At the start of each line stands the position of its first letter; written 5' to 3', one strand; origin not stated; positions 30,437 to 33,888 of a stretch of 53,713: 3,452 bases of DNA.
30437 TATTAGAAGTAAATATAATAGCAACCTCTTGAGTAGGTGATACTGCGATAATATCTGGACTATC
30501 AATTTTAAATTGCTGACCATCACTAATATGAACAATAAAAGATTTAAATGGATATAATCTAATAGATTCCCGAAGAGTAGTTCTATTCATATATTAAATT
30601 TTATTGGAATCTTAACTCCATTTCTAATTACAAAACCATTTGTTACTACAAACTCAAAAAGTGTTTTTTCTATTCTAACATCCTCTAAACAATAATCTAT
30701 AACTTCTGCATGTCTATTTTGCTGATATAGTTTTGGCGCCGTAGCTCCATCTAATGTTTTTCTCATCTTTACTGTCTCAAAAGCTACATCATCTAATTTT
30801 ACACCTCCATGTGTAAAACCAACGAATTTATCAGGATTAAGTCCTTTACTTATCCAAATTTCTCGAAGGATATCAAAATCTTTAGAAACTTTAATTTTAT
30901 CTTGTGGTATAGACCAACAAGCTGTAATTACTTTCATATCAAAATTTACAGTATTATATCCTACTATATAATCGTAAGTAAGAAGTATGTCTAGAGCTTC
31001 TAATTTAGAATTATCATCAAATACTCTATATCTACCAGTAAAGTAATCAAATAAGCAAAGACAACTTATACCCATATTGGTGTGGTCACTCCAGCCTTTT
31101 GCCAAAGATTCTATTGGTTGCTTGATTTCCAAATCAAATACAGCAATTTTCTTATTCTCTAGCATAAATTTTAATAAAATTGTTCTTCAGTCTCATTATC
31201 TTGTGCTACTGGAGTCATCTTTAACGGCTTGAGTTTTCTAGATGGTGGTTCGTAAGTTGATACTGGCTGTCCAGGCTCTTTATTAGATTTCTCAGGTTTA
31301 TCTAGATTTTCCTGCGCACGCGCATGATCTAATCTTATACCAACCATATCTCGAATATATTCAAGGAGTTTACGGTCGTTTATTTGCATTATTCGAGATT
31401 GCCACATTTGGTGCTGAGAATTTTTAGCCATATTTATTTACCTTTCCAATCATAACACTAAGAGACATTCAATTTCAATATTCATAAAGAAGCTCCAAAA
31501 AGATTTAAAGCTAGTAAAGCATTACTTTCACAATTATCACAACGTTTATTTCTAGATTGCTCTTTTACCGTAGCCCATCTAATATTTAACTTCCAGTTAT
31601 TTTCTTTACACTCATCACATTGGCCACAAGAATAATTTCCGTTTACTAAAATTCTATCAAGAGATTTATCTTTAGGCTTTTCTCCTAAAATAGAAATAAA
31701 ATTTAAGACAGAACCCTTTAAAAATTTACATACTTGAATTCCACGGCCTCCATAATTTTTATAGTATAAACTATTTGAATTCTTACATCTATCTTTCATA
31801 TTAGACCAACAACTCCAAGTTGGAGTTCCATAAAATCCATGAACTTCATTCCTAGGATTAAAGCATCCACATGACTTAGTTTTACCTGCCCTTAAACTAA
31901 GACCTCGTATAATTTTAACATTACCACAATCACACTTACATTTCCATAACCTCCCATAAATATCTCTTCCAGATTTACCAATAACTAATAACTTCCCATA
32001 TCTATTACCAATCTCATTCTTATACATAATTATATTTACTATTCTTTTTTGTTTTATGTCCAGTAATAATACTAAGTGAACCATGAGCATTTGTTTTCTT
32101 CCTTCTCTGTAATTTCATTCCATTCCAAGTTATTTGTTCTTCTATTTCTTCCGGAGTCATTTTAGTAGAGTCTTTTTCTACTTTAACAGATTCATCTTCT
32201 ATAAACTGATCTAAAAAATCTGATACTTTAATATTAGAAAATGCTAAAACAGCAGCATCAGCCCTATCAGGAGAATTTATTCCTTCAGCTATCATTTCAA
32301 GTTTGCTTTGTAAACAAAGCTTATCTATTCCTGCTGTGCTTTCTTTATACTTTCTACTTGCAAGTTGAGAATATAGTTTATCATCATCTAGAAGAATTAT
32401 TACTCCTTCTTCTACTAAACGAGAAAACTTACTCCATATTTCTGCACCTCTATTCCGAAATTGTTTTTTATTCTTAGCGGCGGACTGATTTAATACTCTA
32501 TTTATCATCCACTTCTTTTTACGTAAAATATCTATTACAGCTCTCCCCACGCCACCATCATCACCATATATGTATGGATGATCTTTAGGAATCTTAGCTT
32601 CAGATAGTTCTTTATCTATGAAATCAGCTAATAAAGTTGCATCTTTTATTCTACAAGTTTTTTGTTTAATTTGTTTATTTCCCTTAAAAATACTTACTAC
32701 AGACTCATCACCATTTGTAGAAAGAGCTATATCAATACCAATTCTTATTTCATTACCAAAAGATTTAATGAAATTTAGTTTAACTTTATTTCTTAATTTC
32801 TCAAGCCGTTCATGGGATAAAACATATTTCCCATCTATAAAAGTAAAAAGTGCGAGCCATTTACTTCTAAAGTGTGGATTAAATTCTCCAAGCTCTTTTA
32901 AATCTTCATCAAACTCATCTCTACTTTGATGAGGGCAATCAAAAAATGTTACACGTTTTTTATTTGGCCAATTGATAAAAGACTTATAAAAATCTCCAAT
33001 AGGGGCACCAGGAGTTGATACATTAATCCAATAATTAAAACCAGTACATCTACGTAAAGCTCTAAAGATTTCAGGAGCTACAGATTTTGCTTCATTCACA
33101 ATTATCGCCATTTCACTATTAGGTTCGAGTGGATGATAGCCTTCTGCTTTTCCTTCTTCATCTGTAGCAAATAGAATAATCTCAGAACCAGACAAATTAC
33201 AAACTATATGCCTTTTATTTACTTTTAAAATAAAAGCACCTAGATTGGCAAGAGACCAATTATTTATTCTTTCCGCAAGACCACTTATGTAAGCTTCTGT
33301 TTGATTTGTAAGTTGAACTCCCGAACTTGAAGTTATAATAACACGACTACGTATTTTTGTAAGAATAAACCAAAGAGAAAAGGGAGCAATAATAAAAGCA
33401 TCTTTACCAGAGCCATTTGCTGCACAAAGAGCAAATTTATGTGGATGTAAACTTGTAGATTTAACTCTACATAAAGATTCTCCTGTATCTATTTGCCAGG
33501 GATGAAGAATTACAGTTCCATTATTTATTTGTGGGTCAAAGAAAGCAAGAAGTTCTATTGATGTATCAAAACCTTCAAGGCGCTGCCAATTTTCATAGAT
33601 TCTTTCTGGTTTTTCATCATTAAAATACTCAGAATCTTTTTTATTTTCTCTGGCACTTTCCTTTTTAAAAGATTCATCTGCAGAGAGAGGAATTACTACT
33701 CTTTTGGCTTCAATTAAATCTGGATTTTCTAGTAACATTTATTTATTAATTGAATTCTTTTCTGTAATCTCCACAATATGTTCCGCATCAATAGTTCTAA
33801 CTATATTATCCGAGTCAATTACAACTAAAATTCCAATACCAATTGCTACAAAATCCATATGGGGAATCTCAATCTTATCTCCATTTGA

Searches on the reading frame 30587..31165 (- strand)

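Call 12: search_protein_families(library=phrogs, proteins=[window:30587-31165:-], max_evalue=0.001)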
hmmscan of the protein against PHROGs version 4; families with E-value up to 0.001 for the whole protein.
window:30587-31165:- (192 aa): 1 family
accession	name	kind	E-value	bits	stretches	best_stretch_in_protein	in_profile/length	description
phrog_403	-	DNA, RNA and nucleotide metabolism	1.2e-06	28.7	1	56-173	133-246/321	DNA polymerase exonuclease subunit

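Call 13: search_protein_families(library=pfam, proteins=[window:30587-31165:-], max_evalue=0.01)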
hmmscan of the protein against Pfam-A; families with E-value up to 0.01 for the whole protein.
window:30587-31165:- (192 aa): 2 families
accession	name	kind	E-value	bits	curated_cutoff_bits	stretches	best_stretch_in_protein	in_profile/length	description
PF13482.12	RNase_H_2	-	3.1e-06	27.7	22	1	57-171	51-162/165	RNase_H superfamily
PF10108.15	DNA_pol_B_exo2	-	0.0044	17.2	24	0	123-163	122-163/213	Predicted 3'-5' exonuclease related to the exonuclease domain of PolB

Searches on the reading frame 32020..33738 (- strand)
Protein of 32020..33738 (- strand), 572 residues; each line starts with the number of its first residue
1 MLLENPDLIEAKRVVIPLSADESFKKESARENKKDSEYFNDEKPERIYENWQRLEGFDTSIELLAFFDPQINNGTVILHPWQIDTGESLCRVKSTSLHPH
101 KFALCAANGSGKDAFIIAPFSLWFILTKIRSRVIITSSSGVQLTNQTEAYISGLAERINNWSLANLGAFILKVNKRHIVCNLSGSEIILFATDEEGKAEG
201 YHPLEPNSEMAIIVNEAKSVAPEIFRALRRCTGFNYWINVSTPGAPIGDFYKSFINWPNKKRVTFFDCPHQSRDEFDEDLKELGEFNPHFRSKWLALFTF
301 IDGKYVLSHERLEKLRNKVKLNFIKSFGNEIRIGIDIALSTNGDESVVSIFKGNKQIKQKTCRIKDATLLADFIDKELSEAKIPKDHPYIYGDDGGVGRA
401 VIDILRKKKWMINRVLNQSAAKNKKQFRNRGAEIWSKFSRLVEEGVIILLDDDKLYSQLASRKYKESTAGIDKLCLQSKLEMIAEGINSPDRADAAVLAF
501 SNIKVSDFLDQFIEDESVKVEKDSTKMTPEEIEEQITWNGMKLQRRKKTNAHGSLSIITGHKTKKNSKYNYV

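Call 12: search_protein_families(library=phrogs, proteins=[window:32020-33738:-], max_evalue=0.001)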
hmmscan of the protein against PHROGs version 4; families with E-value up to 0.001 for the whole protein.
window:32020-33738:- (572 aa): 0 families

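Call 13: search_protein_families(library=pfam, proteins=[window:32020-33738:-], max_evalue=0.01)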
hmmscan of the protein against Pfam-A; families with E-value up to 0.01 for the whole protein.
window:32020-33738:- (572 aa): 0 families

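Call 14: search_dna_similar(query=window:32020-33738:-, collection=phages, mode=protein, max_rows=15)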
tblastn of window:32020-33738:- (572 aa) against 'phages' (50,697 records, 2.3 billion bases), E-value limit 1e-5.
Records with a match: 38; places in all: 38; records where one place covers at least 80% of the query: 0.
Best place of each record, by identity: <60% 38.
By first word of the organism name: Clostridium 8; Caudoviricetes 5; Arthrobacter 4; Microbacterium 4; Akkermansia 3; Clostridioides 3; Enterococcus 2; Bacillus 2; Phage 2; Parageobacillus 1; and 4 more.
By host as written in the record: - 6; Clostridium difficile strain CD105HE1 ribotype 076 4; Clostridium difficile 4; Microbacterium paraoxydans NRRL B-14843 4; Akkermansia muciniphila 2; Enterococcus faecalis 2; Clostridioides difficile 2; Bacillus thuringiensis BGSC 4AJ1 2; and 10 more.
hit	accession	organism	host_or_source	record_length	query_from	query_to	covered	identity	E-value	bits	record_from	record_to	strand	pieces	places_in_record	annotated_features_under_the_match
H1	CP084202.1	Akkermansia phage DTMo-2021a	Akkermansia muciniphila NBRC 114322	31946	79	500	74%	31.7%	6e-42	168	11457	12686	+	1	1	record has no annotation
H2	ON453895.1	Akkermansia phage Chantilly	Akkermansia muciniphila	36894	74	499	74%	30.5%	3e-35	147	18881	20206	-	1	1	terminase large subunit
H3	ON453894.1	Akkermansia phage Chambord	Akkermansia muciniphila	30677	81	500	73%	29.2%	1e-30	134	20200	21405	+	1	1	terminase large subunit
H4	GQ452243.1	Enterococcus phage phiEf11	Enterococcus faecalis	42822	66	500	76%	25.9%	4e-12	76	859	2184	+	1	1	putative phage terminase B protein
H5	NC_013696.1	Enterococcus phage phiEf11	Enterococcus faecalis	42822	66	500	76%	25.9%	4e-12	76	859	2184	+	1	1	DEAD/DEAH box helicase family protein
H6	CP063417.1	Parageobacillus phage JGon-2020a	Parageobacillus thermoglucosidasius 23.6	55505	98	500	70%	27.3%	1e-14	84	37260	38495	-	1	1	record has no annotation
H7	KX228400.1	Clostridium phage CDKM15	Clostridium difficile strain CD105HE1 ...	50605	81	501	74%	25.6%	2e-12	77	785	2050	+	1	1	terminase large subunit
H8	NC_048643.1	Clostridium phage CDKM15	Clostridium difficile strain CD105HE1 ...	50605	81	501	74%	25.6%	2e-12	77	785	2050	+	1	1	DEAD/DEAH box helicase family protein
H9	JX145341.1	Clostridium phage phiMMP02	Clostridium difficile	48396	81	501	74%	25.4%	1e-12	77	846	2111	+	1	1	terminase large subunit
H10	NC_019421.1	Clostridium phage phiMMP02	Clostridium difficile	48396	81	501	74%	25.4%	1e-12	77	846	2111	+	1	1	DEAD/DEAH box helicase family protein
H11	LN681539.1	Clostridium phage phiCD505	Clostridium difficile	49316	81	501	74%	25.4%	1e-12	77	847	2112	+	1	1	putative terminase B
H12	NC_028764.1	Clostridium phage phiCD505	Clostridium difficile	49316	81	501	74%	25.4%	1e-12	77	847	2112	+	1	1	DEAD/DEAH box helicase family protein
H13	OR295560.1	Clostridioides phage phiCD508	Clostridioides difficile LCUS 0508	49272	81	501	74%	25.4%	2e-12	77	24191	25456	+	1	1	hypothetical protein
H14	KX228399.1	Clostridium phage CDKM9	Clostridium difficile strain CD105HE1 ...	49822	81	501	74%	25.4%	2e-12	77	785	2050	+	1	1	terminase large subunit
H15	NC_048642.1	Clostridium phage CDKM9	Clostridium difficile strain CD105HE1 ...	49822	81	501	74%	25.4%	2e-12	77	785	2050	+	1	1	DEAD/DEAH box helicase family protein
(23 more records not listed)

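Call 16: find_related_loci(query=window:32020-33738:-, collection=viral_contigs, flank=6000)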
Query window:32020-33738:- (572 aa) in viral_contigs; peptide patterns used: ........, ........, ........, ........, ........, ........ (x = any residue, [..] = any of these).
11 stretches matched a pattern, but none encodes a relative of the query by tblastn (E <= 1e-3).

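Call 17: find_encoding_contigs(protein=window:32020-33738:-, flank=6000, max_places=10)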
Protein window:32020-33738:- (572 aa): 5 contigs read that carry it; 2 places shown.
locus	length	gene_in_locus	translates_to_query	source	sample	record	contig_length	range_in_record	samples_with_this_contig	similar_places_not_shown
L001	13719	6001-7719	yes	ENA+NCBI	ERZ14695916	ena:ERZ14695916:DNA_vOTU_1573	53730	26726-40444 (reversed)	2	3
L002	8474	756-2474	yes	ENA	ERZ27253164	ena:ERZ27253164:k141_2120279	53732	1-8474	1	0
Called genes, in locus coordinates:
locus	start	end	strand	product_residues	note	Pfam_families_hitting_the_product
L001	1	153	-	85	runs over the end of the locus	-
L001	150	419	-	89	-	-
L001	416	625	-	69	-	-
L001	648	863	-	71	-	-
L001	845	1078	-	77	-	-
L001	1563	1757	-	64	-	-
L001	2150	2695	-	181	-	-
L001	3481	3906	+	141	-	-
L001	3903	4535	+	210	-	-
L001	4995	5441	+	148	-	PF26760:Lockin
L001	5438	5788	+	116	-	PF02026:RyR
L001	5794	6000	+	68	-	-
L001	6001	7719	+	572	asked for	-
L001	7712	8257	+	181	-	-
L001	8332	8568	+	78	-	-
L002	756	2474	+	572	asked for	-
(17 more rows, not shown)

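Call 18: find_homologous_proteins(query=window:32020-33738:-, max_evalue=1e-20)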
Query window:32020-33738:- (572 aa): 1044 proteins with E <= 1e-20 among 8000 candidates; the best 120 are listed.
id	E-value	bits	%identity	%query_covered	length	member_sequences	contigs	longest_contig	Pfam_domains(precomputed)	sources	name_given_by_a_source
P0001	0.0e+0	1296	100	100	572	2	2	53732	-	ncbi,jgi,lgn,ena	ncbi:MAG TPA: hypothetical protein VF849_00030 [Blattabacteriaceae bacterium]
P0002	1.4e-287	973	74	99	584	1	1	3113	-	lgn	-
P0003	4.0e-286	968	75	99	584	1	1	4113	-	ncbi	-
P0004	3.3e-275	932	73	99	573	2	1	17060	-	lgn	-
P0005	5.0e-272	921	71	98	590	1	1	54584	-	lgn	-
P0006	1.1e-269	914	72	98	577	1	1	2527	-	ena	-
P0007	1.4e-268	910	72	98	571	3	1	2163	-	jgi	-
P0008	1.0e-241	821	67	94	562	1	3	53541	-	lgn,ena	-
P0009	1.8e-236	804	68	93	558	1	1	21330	-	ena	-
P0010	1.3e-216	739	61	97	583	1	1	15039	-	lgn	-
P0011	5.7e-211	720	64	85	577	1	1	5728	-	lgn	-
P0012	4.5e-203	694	60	91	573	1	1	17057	-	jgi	jgi:phage terminase large subunit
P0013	4.1e-201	687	64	83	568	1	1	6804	-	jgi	jgi:hypothetical protein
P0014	3.0e-197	675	59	90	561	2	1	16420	-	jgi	jgi:hypothetical protein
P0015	1.9e-190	652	58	90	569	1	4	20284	-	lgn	-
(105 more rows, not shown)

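Call 19: find_encoding_contigs(protein=P0005, flank=6000, max_places=3)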
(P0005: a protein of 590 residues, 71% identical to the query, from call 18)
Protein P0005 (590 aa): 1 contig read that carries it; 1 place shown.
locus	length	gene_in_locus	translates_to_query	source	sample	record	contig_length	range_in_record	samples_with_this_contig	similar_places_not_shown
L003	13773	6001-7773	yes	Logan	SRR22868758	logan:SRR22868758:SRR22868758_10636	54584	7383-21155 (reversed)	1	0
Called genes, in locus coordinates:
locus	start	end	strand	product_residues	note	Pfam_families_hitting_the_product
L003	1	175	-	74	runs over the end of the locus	-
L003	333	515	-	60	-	-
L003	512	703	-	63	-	-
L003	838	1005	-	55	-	-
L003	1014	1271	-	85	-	-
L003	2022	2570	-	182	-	-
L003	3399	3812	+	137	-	-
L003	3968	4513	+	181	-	PF18907:DUF5662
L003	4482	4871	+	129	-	-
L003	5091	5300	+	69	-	-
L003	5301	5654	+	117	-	PF00072:Response_reg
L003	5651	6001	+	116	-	PF02026:RyR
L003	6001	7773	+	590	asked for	-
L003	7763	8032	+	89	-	-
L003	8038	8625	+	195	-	PF13482:RNase_H_2 (faint)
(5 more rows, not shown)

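Call 20: find_encoding_contigs(protein=P0008, flank=6000, max_places=3)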
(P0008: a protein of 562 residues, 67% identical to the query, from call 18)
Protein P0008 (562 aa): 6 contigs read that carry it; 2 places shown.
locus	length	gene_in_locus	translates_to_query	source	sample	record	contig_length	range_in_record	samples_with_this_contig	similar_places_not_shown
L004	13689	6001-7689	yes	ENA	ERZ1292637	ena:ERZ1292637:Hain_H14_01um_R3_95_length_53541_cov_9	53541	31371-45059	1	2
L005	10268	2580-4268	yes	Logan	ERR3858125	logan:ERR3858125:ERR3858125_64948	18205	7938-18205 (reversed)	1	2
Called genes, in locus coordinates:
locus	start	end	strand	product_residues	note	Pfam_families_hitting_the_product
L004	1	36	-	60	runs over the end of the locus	-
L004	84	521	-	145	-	-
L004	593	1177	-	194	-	-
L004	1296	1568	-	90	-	-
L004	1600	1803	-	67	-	-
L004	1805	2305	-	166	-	-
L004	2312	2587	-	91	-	-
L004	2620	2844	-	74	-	-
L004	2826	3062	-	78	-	-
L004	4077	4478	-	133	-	-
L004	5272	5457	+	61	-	-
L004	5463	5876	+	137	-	-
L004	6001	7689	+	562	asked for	-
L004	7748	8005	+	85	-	-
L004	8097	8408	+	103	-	-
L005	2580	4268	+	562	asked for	-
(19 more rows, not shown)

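Call 21: find_encoding_contigs(protein=P0004, flank=6000, max_places=3)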
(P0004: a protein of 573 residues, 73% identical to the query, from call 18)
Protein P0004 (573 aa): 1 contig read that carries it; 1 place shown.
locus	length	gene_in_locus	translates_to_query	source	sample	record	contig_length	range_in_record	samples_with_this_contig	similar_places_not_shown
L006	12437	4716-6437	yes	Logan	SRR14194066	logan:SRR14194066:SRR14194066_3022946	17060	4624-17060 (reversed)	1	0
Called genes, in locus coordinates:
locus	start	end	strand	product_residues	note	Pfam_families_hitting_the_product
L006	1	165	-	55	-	?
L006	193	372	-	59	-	-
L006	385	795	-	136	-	-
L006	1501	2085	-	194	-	-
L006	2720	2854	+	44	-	-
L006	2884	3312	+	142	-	-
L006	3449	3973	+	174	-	PF18907:DUF5662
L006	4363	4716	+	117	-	PF00072:Response_reg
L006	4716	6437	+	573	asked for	-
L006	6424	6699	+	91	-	-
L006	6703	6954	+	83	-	-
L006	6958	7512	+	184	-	PF13482:RNase_H_2 (weak)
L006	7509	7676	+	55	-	-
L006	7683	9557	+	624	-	-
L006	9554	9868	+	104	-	-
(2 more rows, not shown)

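Call 53: find_related_loci(query=A2, collection=metagenome_contigs, flank=5000)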
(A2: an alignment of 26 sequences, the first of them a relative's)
Query A2 (572 aa) in metagenome_contigs; peptide patterns used: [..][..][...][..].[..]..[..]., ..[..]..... (x = any residue, [..] = any of these).
291 stretches matched a pattern; 65 encode a relative of the query (tblastn E <= 1e-3); 65 distinct loci.
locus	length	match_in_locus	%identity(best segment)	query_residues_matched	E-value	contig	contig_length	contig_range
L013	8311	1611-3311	72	1-569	0e+0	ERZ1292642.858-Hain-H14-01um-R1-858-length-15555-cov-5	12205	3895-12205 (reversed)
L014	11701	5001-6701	72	1-558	0e+0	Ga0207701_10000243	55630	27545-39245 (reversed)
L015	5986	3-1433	81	93-569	0e+0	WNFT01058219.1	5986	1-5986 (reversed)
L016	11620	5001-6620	67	20-556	0e+0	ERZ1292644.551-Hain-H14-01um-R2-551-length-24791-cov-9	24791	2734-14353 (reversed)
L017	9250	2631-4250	67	20-556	0e+0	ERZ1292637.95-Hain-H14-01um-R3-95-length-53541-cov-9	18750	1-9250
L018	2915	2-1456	71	86-569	0e+0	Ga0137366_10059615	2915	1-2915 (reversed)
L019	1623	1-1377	65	54-569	0e+0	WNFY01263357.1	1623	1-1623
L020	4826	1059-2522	58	57-533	0e+0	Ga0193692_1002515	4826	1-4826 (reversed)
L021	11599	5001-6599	52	59-567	5e-175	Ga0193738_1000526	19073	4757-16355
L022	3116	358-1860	56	57-558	3e-180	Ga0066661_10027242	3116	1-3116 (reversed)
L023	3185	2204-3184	75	1-329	3e-180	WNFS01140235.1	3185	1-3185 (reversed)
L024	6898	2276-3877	53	41-570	2e-170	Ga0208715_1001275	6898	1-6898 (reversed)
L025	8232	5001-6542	54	41-558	9e-171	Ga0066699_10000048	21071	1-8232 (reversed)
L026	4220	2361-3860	52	40-550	3e-171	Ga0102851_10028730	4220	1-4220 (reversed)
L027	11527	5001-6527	52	57-567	8e-160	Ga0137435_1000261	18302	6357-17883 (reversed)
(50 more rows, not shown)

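Call 54: find_related_loci(query=A2, collection=viral_contigs, flank=5000)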
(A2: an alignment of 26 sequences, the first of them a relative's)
Query A2 (572 aa) in viral_contigs; peptide patterns used: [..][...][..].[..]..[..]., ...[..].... (x = any residue, [..] = any of these).
57 stretches matched a pattern; 19 encode a relative of the query (tblastn E <= 1e-3); 19 distinct loci.
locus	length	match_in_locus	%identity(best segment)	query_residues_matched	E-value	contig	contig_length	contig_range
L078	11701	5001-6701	72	1-558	0e+0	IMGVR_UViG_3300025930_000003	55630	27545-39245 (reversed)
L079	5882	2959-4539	56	51-569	0e+0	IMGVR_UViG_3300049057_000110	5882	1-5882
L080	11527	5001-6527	52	57-567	5e-160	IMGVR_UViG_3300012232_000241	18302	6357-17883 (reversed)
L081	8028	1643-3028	50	50-502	3e-136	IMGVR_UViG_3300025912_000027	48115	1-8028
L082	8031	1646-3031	50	50-502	3e-136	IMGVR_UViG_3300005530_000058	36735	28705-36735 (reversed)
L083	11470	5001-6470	48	40-539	2e-131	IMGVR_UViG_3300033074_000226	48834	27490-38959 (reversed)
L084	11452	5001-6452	47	59-534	1e-125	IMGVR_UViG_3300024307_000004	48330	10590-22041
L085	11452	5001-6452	47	59-534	1e-125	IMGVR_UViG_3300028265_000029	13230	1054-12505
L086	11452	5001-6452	47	59-534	1e-125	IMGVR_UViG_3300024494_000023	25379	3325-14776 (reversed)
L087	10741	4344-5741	40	62-528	2e-91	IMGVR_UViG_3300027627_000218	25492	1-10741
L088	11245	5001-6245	35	93-517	8e-69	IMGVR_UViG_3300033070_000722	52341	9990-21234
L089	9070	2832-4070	36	93-515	4e-69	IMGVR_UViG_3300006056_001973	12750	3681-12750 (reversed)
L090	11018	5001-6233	36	91-502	1e-60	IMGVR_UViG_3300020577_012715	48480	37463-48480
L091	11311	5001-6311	34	78-506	8e-60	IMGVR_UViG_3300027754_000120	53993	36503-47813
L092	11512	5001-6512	44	1-522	2e-130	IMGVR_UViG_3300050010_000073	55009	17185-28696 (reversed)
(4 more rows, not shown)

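Call 79: find_encoding_contigs(protein=P0009, flank=5000, max_places=2)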
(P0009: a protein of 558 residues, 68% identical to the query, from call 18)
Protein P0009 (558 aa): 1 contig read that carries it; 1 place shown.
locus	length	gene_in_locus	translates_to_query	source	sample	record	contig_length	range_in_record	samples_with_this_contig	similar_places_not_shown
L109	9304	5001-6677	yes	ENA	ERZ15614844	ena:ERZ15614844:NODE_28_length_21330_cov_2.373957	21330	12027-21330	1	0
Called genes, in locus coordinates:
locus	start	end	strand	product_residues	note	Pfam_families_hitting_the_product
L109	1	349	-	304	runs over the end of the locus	PF26125:AcrVA2-like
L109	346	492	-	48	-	-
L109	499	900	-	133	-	-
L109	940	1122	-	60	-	-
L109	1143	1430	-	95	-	-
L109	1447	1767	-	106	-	-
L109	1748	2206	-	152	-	-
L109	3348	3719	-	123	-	-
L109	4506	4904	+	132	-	PF08281:Sigma70_r4_2 (faint)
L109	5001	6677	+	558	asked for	-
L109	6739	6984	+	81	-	-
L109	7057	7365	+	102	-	-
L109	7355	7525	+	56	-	-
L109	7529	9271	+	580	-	-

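Call 80: find_encoding_contigs(protein=P0003, flank=5000, max_places=2)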
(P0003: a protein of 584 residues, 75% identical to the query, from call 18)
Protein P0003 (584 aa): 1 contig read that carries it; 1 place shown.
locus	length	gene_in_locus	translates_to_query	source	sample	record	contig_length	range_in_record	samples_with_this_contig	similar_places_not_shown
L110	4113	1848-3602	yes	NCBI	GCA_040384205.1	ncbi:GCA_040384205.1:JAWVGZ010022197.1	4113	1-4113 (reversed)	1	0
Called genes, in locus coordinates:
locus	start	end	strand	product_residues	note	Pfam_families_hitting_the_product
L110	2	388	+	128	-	?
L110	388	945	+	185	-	PF18907:DUF5662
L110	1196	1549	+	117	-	PF00072:Response_reg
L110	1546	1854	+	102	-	-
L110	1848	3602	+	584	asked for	-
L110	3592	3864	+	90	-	-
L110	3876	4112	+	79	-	?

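Call 81: find_encoding_contigs(protein=P0010, flank=5000, max_places=2)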
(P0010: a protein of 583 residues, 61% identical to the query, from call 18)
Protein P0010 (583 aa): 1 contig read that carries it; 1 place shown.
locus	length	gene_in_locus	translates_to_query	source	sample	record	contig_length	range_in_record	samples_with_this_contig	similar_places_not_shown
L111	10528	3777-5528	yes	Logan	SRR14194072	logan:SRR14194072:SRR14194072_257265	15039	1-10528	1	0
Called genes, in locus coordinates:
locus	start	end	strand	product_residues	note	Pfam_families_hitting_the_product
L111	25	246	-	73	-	-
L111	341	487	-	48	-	-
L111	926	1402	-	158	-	-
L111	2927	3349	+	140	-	-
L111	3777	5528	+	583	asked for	-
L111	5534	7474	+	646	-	-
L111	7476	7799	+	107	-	-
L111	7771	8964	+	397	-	-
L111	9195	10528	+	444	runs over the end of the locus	-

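Call 82: find_encoding_contigs(protein=P0012, flank=5000, max_places=2)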
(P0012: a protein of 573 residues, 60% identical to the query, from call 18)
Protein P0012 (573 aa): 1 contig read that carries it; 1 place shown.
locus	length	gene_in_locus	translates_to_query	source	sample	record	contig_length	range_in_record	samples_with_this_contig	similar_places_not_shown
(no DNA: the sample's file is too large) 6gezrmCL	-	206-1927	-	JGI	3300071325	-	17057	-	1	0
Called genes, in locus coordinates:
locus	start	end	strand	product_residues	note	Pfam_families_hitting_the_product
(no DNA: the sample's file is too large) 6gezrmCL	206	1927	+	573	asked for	-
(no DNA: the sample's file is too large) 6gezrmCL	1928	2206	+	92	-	-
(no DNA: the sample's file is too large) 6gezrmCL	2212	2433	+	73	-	-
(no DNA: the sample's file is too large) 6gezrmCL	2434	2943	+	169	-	-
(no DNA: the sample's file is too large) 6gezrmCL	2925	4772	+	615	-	-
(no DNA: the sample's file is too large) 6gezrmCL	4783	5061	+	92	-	-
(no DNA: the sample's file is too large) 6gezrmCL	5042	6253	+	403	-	-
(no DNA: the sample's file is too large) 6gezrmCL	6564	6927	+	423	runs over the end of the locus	-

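Call 97: find_related_loci(query=A2, collection=genome_contigs, flank=4000)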
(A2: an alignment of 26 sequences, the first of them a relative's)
Query A2 (572 aa) in genome_contigs; peptide patterns used: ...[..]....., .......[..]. (x = any residue, [..] = any of these).
20 stretches matched a pattern; 2 encode a relative of the query (tblastn E <= 1e-3); 2 distinct loci.
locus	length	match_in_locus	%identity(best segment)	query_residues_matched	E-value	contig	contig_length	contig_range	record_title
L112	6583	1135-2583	51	56-534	8e-145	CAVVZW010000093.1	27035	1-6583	MAG: uncultured Alphaproteobacteria bacterium isolate MFD04540.bin.2.47 genome assembly, contig: contig_41592, whole gen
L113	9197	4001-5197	29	78-500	3e-41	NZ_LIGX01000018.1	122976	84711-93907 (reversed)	Akkermansia glycaniphila strain Pyt scaffold-69, whole genome shotgun sequence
